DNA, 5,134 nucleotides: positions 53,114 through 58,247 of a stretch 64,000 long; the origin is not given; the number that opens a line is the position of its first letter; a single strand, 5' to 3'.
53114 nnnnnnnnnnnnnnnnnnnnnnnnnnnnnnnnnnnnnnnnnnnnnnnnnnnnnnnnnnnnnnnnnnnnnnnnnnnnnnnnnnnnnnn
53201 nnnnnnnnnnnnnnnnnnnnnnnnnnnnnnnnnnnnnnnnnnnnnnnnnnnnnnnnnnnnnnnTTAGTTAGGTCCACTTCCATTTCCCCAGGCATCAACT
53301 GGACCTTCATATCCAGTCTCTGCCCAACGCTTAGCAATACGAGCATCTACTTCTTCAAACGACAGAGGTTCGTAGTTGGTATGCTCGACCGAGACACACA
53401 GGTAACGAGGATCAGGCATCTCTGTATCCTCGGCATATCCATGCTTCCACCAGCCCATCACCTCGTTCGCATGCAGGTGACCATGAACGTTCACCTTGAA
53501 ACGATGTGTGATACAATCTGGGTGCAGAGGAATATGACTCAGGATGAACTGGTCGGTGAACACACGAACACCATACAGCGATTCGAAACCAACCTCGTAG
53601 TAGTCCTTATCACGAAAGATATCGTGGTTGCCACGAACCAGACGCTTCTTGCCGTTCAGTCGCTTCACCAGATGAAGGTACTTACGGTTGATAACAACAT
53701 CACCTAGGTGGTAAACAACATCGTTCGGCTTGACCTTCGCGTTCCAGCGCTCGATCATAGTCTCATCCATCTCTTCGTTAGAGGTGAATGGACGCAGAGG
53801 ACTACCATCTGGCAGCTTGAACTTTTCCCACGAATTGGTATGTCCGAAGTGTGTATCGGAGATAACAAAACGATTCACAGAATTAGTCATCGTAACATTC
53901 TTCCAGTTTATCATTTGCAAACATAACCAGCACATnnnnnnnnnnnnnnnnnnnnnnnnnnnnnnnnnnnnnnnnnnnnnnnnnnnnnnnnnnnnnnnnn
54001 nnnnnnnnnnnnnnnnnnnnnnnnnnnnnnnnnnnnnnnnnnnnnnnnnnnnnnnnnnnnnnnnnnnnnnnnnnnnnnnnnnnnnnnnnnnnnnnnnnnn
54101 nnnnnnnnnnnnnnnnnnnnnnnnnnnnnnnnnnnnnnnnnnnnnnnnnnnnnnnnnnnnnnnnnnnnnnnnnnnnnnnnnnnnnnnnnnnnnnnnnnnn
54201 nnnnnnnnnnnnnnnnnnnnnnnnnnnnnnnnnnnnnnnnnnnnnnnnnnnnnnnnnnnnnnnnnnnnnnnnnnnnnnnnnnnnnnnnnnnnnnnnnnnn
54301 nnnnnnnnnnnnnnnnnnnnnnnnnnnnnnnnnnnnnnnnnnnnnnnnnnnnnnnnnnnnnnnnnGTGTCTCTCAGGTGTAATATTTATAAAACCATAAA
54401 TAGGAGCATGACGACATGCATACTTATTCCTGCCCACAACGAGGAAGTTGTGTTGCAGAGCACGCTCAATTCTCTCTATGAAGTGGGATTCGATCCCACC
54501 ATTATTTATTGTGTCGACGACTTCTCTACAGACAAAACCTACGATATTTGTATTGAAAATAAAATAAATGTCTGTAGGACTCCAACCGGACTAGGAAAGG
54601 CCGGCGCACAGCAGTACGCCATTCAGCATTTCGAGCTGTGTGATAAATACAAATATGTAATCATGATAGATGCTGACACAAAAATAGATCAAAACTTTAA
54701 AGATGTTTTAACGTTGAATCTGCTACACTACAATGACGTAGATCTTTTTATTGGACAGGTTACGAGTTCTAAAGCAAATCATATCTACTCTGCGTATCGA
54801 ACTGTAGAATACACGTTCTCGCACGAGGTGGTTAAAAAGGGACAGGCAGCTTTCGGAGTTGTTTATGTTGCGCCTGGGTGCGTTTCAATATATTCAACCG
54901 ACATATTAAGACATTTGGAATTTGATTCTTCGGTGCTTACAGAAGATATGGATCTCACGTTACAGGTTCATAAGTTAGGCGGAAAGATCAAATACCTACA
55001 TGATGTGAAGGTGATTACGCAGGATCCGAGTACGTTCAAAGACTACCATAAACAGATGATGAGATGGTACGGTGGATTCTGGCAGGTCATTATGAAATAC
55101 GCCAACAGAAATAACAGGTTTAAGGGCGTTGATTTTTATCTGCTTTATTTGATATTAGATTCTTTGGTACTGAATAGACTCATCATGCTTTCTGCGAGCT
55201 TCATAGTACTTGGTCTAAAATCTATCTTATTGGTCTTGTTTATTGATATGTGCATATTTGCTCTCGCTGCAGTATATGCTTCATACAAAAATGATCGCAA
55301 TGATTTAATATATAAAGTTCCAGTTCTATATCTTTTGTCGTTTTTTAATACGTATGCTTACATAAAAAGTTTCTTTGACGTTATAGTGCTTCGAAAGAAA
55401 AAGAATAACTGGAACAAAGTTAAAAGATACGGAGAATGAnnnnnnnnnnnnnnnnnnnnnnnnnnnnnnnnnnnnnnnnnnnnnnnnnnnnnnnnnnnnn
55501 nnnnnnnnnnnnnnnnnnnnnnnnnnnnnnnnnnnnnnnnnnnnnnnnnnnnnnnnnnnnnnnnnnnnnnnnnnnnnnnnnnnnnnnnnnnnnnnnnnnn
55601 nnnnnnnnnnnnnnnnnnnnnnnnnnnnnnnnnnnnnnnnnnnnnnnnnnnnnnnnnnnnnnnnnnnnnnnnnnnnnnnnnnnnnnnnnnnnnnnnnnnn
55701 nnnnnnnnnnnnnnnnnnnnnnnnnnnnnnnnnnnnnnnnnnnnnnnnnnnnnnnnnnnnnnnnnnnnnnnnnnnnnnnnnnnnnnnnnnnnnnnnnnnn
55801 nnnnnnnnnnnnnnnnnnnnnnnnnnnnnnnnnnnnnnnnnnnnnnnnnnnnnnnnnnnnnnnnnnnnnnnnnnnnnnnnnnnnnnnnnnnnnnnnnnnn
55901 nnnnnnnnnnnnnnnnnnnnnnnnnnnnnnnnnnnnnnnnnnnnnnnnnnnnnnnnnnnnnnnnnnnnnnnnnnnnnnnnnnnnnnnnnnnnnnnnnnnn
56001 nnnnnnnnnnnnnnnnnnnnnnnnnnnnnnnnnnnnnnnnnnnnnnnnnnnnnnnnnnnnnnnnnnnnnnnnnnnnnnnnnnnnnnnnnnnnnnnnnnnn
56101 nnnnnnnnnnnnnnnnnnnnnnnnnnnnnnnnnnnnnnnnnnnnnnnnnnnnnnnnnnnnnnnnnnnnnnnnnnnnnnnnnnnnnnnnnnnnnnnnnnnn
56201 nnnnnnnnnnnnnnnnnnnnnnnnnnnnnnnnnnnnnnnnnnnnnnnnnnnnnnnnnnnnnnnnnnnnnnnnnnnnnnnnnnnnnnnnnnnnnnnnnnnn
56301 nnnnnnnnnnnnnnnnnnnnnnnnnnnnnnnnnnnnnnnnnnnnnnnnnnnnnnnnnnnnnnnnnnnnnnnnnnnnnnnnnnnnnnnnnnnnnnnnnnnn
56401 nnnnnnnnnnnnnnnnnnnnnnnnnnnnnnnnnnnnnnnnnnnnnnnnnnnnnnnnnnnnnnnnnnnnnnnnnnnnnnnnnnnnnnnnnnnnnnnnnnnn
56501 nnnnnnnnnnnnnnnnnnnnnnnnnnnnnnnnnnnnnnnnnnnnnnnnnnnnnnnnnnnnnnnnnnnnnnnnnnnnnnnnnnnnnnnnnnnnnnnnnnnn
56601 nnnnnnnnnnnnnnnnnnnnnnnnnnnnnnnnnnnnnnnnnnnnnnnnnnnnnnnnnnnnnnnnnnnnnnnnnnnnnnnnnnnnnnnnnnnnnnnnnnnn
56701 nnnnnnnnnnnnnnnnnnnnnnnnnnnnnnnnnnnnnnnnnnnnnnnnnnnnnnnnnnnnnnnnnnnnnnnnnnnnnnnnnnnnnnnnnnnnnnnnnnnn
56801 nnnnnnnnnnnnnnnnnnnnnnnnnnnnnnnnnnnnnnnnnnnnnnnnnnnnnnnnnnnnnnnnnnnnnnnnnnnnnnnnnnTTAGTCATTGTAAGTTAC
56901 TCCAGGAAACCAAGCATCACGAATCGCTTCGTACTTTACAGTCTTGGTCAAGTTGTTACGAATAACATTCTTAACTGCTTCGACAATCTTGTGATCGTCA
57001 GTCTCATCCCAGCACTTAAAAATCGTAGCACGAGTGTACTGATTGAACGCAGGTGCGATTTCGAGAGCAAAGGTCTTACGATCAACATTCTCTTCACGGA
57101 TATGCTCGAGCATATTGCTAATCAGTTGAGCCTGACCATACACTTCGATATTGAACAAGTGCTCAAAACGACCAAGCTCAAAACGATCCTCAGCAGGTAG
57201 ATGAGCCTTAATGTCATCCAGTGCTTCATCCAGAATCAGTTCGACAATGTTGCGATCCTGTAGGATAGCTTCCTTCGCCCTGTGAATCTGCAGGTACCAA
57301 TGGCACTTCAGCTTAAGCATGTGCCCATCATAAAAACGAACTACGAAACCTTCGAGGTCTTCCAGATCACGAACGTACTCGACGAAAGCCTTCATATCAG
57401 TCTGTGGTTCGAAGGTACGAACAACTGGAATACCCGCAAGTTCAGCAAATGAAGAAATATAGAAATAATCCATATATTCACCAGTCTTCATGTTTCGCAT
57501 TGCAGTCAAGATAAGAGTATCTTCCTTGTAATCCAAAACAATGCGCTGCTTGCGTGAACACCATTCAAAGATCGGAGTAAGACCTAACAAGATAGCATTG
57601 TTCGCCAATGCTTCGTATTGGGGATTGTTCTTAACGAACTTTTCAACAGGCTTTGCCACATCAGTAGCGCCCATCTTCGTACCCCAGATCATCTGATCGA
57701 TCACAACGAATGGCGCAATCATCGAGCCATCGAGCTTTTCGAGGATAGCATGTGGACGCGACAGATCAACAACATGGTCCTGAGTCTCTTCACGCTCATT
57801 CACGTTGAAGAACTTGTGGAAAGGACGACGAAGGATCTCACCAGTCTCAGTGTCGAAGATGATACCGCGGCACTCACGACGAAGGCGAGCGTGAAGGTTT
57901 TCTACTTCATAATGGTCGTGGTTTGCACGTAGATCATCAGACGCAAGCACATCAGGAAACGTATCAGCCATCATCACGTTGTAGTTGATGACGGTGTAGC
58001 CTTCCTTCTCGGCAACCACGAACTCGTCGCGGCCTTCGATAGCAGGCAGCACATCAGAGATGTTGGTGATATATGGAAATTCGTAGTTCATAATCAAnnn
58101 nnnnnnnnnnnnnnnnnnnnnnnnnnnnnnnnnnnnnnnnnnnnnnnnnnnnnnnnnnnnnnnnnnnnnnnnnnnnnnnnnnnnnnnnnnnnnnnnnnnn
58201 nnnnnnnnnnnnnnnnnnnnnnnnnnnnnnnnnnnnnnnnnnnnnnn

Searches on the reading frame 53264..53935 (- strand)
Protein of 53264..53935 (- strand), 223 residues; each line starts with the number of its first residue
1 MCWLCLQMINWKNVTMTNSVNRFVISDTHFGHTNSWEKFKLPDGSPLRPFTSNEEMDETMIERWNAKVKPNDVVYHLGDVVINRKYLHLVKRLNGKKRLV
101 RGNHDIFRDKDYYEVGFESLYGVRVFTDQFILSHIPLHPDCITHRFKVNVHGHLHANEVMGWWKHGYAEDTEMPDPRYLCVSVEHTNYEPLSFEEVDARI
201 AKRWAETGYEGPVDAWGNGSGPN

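Call 23: search_protein_families(library=pfam, proteins=[window:53264-53935:-], max_evalue=0.001)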
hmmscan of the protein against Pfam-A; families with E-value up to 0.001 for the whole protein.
window:53264-53935:- (223 aa): 1 family
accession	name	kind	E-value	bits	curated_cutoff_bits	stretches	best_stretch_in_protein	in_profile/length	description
PF12850.12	Metallophos_2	-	8.2e-06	26.3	27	1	24-159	5-121/154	Calcineurin-like phosphoesterase superfamily domain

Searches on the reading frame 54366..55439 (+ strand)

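Call 23: search_protein_families(library=pfam, proteins=[window:54366-55439:+], max_evalue=0.001)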
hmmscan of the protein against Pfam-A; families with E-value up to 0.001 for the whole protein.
window:54366-55439:+ (357 aa): 6 families
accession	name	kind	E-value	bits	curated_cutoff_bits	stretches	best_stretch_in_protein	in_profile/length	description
PF13641.12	Glyco_tranf_2_3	-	8.5e-21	75.4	27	1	19-237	5-230/230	Glycosyltransferase like family 2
PF13632.12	Glyco_trans_2_3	-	7.3e-19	68.8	27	1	97-290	1-186/198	Glycosyl transferase family group 2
PF00535.33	Glycos_transf_2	-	2.8e-16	60.3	23.3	1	18-178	1-161/168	Glycosyl transferase family 2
PF03142.21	Chitin_synth_2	-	6.1e-08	32.2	27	1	93-177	200-285/527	Chitin synthase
PF13704.12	Glyco_tranf_2_4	-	1.1e-05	26.3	27.5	1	24-104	1-81/98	Glycosyl transferase family 2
PF13506.12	Glyco_transf_21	-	0.00023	21.1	21.7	1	94-234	30-172/174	Glycosyl transferase family 21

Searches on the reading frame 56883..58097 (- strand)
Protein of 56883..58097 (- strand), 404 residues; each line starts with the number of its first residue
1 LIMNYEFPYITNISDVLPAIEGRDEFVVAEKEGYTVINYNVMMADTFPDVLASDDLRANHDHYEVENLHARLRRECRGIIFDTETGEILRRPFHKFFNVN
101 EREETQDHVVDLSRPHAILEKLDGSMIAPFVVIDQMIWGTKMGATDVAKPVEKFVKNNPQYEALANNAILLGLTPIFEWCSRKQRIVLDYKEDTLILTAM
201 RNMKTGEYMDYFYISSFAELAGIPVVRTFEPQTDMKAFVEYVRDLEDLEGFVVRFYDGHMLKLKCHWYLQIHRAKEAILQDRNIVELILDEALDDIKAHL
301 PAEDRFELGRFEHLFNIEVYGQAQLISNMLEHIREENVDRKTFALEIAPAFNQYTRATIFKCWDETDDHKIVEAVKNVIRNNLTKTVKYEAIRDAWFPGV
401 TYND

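Call 23: search_protein_families(library=pfam, proteins=[window:56883-58097:-], max_evalue=0.001)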
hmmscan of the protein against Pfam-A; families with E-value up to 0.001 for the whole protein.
window:56883-58097:- (404 aa): 2 families
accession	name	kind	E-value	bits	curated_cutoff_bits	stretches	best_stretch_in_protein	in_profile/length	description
PF09511.15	RNA_lig_T4_1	-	4.1e-33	115.5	28.3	1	75-268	1-227/227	RNA ligase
PF20819.2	T4_Rnl1_C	-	1e-05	26.2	27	1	275-387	1-118/122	T4 RNA ligase 1, C-terminal domain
